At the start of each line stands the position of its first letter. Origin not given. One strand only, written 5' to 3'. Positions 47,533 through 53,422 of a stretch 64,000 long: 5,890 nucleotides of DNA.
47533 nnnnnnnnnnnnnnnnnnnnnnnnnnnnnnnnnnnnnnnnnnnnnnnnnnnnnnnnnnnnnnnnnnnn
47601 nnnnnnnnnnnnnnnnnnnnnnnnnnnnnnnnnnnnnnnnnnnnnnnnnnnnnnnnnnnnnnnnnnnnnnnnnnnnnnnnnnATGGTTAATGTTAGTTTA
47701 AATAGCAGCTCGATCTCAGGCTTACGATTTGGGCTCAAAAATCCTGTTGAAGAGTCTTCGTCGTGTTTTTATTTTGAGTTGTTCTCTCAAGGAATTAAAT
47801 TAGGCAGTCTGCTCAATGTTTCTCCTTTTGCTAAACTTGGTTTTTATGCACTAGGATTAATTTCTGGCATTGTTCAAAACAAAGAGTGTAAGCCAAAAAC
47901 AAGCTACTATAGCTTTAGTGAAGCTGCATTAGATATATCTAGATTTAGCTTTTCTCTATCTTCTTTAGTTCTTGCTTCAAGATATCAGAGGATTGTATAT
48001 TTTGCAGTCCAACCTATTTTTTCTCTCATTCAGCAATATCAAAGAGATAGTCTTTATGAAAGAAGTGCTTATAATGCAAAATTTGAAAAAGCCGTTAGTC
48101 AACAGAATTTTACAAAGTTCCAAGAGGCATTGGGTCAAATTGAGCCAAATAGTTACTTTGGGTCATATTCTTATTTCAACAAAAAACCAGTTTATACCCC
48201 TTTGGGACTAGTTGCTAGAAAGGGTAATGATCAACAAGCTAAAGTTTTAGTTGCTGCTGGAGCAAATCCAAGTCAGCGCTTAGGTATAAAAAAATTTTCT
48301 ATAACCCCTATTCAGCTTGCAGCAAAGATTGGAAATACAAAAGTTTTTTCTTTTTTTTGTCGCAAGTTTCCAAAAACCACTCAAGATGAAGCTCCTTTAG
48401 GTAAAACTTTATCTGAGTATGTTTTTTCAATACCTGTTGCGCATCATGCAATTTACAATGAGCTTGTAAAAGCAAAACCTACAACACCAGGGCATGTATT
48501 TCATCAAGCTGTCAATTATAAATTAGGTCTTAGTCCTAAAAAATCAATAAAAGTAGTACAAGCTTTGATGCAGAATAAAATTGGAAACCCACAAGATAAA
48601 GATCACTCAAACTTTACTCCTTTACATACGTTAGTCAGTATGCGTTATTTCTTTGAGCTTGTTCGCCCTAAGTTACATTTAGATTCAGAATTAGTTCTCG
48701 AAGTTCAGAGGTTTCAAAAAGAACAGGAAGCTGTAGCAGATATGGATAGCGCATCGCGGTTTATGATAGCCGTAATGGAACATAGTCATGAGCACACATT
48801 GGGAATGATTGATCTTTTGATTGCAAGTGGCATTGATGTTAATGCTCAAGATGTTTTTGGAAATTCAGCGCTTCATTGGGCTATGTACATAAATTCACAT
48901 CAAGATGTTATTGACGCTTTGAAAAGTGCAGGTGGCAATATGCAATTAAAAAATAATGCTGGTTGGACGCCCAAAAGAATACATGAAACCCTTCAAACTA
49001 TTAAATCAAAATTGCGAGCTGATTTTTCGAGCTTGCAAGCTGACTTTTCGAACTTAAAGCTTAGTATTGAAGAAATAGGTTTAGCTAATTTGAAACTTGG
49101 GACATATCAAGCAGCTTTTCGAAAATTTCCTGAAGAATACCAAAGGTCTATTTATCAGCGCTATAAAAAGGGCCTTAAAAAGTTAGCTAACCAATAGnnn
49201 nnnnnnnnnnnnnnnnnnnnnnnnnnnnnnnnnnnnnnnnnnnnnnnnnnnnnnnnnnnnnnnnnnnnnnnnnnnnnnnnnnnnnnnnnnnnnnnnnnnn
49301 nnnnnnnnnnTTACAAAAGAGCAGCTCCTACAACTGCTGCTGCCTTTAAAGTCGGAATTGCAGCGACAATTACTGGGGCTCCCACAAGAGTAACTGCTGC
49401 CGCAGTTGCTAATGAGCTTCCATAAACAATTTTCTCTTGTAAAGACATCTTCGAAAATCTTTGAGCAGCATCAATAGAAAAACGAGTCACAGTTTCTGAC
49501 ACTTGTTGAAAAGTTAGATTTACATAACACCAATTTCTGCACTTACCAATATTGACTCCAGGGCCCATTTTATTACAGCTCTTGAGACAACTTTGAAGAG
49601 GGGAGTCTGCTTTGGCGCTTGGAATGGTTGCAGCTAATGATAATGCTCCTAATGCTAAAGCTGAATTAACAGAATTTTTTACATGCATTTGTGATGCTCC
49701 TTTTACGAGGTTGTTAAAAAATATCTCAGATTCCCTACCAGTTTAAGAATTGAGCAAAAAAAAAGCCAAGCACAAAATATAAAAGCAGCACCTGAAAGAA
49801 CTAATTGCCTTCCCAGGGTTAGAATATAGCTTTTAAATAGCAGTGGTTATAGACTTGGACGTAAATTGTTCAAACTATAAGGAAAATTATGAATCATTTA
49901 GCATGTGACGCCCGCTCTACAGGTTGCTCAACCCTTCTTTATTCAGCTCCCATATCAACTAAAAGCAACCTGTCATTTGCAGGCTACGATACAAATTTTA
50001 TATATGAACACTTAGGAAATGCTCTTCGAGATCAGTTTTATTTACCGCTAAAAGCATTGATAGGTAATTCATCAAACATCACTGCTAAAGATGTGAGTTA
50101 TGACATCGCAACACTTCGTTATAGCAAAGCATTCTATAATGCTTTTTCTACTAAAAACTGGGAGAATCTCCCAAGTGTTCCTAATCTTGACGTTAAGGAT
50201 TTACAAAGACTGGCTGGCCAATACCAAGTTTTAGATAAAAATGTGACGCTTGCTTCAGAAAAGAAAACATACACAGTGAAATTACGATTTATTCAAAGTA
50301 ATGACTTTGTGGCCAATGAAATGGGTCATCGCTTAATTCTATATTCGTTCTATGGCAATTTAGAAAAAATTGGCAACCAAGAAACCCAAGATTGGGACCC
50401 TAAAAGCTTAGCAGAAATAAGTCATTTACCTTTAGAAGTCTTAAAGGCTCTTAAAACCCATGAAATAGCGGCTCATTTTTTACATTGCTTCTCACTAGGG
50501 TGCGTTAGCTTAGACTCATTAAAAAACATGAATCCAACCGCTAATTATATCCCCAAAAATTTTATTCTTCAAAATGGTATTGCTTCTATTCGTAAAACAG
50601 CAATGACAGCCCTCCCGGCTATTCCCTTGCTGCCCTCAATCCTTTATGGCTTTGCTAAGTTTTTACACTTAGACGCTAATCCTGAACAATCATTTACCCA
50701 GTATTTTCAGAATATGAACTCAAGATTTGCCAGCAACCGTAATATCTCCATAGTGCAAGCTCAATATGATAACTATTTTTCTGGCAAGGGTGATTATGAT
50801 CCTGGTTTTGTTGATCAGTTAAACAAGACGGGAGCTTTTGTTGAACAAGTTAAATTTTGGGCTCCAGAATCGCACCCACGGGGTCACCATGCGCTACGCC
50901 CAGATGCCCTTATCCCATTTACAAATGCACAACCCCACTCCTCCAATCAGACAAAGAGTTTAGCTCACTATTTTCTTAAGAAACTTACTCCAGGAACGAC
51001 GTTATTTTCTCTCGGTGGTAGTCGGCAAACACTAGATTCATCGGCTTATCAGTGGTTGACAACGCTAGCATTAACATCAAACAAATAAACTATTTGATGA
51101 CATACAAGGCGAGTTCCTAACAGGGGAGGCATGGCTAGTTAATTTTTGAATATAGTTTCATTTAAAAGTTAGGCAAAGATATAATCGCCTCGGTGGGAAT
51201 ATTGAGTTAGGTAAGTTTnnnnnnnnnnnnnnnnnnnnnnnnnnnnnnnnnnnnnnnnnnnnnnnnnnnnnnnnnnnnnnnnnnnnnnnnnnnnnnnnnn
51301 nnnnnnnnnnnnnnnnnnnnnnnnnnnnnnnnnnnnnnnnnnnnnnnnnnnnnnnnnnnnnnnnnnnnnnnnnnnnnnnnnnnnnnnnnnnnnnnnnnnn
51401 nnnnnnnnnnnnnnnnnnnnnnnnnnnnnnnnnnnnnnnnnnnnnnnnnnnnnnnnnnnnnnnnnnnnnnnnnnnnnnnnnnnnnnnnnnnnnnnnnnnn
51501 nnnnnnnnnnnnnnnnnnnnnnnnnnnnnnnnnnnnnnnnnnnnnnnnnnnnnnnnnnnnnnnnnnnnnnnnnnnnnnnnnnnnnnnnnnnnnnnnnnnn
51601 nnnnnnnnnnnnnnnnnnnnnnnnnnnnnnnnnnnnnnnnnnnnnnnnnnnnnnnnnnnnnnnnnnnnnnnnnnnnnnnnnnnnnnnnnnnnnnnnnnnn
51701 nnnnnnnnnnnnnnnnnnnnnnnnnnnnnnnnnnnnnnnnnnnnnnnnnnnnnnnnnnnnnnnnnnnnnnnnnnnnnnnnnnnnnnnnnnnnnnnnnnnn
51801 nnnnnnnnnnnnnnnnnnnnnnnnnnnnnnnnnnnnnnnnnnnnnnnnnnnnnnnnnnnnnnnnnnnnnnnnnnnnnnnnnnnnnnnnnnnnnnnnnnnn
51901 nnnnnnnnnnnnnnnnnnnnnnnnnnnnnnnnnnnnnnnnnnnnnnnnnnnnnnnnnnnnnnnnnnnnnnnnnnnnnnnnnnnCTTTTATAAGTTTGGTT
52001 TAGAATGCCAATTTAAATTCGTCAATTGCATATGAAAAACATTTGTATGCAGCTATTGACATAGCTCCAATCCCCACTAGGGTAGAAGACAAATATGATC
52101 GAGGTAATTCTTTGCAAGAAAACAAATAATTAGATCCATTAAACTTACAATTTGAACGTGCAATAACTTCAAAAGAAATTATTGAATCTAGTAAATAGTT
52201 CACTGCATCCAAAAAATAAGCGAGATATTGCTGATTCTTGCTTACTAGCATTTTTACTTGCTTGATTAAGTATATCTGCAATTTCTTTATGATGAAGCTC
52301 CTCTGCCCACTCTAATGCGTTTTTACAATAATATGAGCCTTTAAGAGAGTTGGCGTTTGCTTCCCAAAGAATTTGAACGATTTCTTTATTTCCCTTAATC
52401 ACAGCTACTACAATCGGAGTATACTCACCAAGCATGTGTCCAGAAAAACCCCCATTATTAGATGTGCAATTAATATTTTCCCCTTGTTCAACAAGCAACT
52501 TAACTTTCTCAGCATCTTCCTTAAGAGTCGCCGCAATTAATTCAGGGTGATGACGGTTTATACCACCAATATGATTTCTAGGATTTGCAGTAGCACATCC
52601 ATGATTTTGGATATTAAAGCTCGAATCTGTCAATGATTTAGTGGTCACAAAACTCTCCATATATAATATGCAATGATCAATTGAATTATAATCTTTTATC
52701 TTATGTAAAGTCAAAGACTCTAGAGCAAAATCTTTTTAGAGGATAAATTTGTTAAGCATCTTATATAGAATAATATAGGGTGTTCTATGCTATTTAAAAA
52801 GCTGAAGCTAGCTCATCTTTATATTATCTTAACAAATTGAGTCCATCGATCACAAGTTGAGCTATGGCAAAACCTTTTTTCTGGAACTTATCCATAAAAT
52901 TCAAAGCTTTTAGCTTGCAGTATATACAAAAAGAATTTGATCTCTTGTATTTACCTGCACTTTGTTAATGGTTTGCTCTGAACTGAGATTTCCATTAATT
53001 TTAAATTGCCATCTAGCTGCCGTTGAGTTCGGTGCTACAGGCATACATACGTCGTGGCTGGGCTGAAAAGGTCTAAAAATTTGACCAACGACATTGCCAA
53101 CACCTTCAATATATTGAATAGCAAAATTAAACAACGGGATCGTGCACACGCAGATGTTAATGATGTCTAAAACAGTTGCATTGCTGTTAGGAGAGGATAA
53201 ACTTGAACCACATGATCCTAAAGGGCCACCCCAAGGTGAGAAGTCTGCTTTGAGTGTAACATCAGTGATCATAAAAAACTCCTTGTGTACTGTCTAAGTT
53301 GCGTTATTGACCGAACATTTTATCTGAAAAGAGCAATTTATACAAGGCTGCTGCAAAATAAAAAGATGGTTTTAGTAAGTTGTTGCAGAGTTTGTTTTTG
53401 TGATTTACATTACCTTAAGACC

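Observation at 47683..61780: Recurrent pairing of ankyrin-repeat genes with small twin-CX3C (cysteine-hairpin) proteins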

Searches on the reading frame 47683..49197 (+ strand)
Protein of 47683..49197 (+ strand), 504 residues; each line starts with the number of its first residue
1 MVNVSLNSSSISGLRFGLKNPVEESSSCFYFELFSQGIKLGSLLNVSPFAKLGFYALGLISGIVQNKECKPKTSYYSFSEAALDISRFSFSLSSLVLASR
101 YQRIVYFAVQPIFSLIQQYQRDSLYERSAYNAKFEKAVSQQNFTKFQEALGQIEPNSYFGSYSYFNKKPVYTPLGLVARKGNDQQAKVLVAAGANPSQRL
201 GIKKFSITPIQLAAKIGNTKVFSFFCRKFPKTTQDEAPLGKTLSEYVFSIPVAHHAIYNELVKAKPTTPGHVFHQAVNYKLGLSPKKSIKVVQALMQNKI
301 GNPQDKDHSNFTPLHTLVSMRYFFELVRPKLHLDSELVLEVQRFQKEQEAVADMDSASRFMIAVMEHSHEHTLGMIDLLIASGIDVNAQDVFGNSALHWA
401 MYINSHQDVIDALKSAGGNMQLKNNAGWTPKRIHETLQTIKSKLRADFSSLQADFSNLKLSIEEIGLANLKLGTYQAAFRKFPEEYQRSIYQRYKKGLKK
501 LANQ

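Call 4: search_protein_families(library=pfam, proteins=[window:47683-49197:+], max_evalue=0.1)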
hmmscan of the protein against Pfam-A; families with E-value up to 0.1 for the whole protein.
window:47683-49197:+ (504 aa): 4 families
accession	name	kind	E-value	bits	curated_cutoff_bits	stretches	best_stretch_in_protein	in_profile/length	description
PF00023.36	Ank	-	7e-13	48.5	21.1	1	393-425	2-33/33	Ankyrin repeat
PF12796.13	Ank_2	-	9.8e-13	48.9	27.3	1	361-430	2-63/90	Ankyrin repeats (3 copies)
PF13637.12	Ank_4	-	5.6e-12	46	22.7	1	369-407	9-44/50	Ankyrin repeats (many copies)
PF13606.12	Ank_3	-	4.7e-07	30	22.3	0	392-414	1-22/30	Ankyrin repeat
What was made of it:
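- Checked: Pfam confirms ankyrin repeats in 47683..49197, 54832..56088 and 60387..61451 (call 4).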

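Call 56: search_protein_families(library=padloc, proteins=[window:47683-49197:+], max_evalue=0.01)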
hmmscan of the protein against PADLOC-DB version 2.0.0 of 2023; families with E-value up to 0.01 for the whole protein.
window:47683-49197:+ (504 aa): 1 family
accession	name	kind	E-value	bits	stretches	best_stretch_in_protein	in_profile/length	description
PDLC04783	PDC-M72A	-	2.9e-08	31.4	1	370-430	273-332/392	-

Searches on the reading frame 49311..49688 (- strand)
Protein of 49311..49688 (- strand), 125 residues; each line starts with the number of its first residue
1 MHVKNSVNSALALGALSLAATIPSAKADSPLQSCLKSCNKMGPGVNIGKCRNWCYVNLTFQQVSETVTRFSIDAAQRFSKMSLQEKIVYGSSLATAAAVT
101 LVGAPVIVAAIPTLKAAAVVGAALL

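Call 4: search_protein_families(library=pfam, proteins=[window:49311-49688:-], max_evalue=0.1)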
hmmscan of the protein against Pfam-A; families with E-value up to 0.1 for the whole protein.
window:49311-49688:- (125 aa): 0 families

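Call 6: find_encoding_contigs(protein=window:49311-49688:-, flank=10000, max_places=6)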
Protein window:49311-49688:- (125 aa): 4 contigs read that carry it; 1 place shown.
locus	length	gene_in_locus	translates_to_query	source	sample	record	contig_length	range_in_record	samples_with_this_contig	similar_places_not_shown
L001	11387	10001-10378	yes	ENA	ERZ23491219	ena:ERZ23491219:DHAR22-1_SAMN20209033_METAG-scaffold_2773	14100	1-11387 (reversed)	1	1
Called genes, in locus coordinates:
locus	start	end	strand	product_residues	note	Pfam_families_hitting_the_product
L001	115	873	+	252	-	-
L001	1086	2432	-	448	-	PF04775:Bile_Hydr_Trans, PF00326:Peptidase_S9 (faint), PF01738:DLH (faint), PF08840:BAAT_C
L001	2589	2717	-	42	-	-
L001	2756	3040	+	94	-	-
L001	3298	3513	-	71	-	PF13614:AAA_31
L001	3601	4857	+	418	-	PF13857:Ank_5 (faint), PF00023:Ank (faint), PF12796:Ank_2, PF13606:Ank_3 (faint), PF13637:Ank_4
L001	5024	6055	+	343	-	PF14226:DIOX_N, PF03171:2OG-FeII_Oxy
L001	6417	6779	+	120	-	-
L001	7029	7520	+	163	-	PF00023:Ank (faint), PF12796:Ank_2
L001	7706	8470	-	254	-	PF01048:PNP_UDP_1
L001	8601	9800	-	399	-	-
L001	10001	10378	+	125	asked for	-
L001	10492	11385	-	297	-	?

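Call 10: search_protein_families(library=ncbifam, proteins=[window:49311-49688:-], max_evalue=1)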
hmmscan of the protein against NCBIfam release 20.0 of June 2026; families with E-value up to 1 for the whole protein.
window:49311-49688:- (125 aa): 0 families

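Call 56: search_protein_families(library=padloc, proteins=[window:49311-49688:-], max_evalue=0.01)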
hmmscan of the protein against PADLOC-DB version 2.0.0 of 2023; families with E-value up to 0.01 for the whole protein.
window:49311-49688:- (125 aa): 0 families

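Call 57: search_protein_families(library=phrogs, proteins=[window:49311-49688:-], max_evalue=0.01)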
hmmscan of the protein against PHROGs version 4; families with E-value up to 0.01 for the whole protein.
window:49311-49688:- (125 aa): 0 families

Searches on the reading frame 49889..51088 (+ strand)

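Call 10: search_protein_families(library=ncbifam, proteins=[window:49889-51088:+], max_evalue=1)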
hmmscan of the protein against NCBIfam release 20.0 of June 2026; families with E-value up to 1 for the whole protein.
window:49889-51088:+ (399 aa): 1 family
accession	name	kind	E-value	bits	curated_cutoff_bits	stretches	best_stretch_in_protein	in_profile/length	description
NF004399.0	PRK05758.1-1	equivalog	0.048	13.5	160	0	270-296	69-95/179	F0F1 ATP synthase subunit delta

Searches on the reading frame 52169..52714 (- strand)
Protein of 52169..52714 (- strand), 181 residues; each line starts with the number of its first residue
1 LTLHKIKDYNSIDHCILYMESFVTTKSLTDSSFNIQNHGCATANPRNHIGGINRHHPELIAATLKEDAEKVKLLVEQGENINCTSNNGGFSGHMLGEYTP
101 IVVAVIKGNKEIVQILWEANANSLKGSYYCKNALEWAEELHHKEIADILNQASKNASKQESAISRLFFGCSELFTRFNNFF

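Call 4: search_protein_families(library=pfam, proteins=[window:52169-52714:-], max_evalue=0.1)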
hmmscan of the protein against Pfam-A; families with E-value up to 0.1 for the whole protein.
window:52169-52714:- (181 aa): 7 families
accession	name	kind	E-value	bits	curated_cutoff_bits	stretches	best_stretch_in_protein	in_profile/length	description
PF12796.13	Ank_2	-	3.5e-09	37.5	27.3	1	60-154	2-86/90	Ankyrin repeats (3 copies)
PF00023.36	Ank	-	2.9e-05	24.6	21.1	0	98-122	3-27/33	Ankyrin repeat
PF13606.12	Ank_3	-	0.0012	19.5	22.3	0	98-121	3-26/30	Ankyrin repeat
PF13637.12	Ank_4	-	0.0043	17.8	22.7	1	65-116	7-49/50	Ankyrin repeats (many copies)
PF13857.12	Ank_5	-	0.013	16.4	27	0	75-117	2-36/56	Ankyrin repeats (many copies)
PF05908.16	Gamma_PGA_hydro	-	0.013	15.5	22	1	29-86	87-143/191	Poly-gamma-glutamate hydrolase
PF24521.3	Ank_KRIT1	-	0.017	15.3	80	0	59-154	50-145/149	KRIT1 ankyrin-repeats domain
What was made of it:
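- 52169..52714 (-): Fourth ankyrin gene inside the interval. It has no CX3C neighbour and serves as a counter-example to obligatory pairing. Pfam Ank_2, E 3.5e-9 (call 4).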

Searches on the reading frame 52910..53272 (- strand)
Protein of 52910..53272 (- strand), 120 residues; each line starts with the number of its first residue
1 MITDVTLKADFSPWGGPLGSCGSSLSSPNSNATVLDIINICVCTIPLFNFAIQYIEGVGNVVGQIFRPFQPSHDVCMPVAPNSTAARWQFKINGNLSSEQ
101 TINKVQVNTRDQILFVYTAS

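Call 4: search_protein_families(library=pfam, proteins=[window:52910-53272:-], max_evalue=0.1)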
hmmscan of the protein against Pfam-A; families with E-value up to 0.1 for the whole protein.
window:52910-53272:- (120 aa): 1 family
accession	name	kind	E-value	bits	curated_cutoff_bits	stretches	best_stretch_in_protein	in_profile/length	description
PF14478.12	DUF4430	-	0.0074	17.2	23.8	1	86-118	40-71/72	Domain of unknown function (DUF4430)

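Call 10: search_protein_families(library=ncbifam, proteins=[window:52910-53272:-], max_evalue=1)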
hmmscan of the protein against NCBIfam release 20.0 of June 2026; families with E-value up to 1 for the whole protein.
window:52910-53272:- (120 aa): 0 families
